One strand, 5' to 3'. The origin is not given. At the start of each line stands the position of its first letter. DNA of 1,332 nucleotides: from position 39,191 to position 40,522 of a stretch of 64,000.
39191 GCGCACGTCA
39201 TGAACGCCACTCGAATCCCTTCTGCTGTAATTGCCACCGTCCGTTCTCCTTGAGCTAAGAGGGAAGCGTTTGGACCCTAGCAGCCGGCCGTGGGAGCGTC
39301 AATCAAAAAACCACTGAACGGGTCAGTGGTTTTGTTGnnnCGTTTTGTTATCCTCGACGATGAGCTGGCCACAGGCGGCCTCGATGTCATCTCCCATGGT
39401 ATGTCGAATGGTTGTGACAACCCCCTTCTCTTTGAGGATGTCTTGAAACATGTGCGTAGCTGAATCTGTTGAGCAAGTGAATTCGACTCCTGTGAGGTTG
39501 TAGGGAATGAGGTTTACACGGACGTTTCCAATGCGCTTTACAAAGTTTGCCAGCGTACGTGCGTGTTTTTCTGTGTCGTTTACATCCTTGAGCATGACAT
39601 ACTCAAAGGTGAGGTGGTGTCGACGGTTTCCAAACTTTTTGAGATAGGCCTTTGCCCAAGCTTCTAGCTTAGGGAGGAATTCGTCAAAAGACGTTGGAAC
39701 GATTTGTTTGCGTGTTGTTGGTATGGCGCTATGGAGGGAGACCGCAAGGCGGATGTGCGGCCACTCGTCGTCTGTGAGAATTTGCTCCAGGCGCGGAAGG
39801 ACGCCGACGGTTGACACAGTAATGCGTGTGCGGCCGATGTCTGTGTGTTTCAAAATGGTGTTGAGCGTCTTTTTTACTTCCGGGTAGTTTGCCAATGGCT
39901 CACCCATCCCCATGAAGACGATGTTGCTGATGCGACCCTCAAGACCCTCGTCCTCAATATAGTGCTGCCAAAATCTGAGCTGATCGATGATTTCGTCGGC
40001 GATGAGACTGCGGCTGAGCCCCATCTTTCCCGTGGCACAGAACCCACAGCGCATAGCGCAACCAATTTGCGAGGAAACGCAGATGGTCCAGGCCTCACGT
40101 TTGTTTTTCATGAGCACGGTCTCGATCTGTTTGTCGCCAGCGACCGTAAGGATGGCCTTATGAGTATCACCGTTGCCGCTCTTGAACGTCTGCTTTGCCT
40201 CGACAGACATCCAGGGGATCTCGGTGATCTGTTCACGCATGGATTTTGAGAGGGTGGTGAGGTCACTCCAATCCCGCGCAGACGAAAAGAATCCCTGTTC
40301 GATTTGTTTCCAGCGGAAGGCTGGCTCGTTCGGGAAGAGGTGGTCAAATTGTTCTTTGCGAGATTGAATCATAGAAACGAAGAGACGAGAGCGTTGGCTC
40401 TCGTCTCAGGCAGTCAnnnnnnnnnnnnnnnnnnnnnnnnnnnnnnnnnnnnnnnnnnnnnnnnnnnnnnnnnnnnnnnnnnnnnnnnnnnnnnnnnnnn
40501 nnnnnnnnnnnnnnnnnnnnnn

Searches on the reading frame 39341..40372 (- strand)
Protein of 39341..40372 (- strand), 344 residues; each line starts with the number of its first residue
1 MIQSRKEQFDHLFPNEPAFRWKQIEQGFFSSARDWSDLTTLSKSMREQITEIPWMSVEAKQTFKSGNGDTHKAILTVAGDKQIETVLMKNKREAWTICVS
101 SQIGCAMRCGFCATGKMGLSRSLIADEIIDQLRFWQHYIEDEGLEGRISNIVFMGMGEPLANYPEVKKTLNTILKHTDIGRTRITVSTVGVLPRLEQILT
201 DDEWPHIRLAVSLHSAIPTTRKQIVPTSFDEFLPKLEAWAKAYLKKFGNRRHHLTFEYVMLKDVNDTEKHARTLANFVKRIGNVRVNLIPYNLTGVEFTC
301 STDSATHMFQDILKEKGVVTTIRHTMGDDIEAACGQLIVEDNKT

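Call 58: find_homologous_proteins(query=window:39341-40372:-, max_evalue=1e-30)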
Query window:39341-40372:- (344 aa): 7935 proteins with E <= 1e-30 among 8000 candidates; the best 120 are listed.
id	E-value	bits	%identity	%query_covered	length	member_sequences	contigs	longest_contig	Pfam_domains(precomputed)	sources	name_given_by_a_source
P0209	5.5e-233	790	100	100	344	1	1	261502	PF04055.28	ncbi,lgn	-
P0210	2.0e-192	656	83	100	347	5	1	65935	PF04055.28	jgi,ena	jgi:23S rRNA (adenine2503-C2)-methyltransferase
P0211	5.8e-191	652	83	100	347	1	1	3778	PF04055.28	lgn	-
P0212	1.9e-179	614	79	99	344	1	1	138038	PF04055.28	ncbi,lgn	-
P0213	5.6e-177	606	88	87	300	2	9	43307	PF04055.28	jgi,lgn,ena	-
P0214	2.6e-174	597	77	99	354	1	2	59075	PF04055.28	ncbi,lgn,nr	ncbi:23S rRNA (adenine(2503)-C(2))-methyltransferase RlmN [Candidatus Uhrbacteria bacterium]|nr:23S 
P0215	8.6e-172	589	76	100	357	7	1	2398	PF04055.28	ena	-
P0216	2.1e-169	581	74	99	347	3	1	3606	PF04055.28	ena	-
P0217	6.6e-168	576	74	99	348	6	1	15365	PF04055.28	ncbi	-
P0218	4.7e-167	573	74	100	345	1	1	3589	PF04055.28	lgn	-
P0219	5.8e-167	573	72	98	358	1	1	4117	PF04055.28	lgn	-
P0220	8.0e-167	572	74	100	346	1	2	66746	PF04055.28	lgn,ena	-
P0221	5.9e-166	569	74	99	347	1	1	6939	PF04055.28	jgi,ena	-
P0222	8.0e-166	569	74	98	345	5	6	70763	PF04055.28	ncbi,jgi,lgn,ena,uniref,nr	ncbi:23S rRNA (adenine(2503)-C(2))-methyltransferase RlmN [Candidatus Uhrbacteria bacterium CG_4_9_1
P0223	1.2e-165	568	74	100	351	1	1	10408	PF04055.28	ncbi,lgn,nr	ncbi:23S rRNA (adenine(2503)-C(2))-methyltransferase RlmN [Patescibacteria group bacterium]|nr:MAG: 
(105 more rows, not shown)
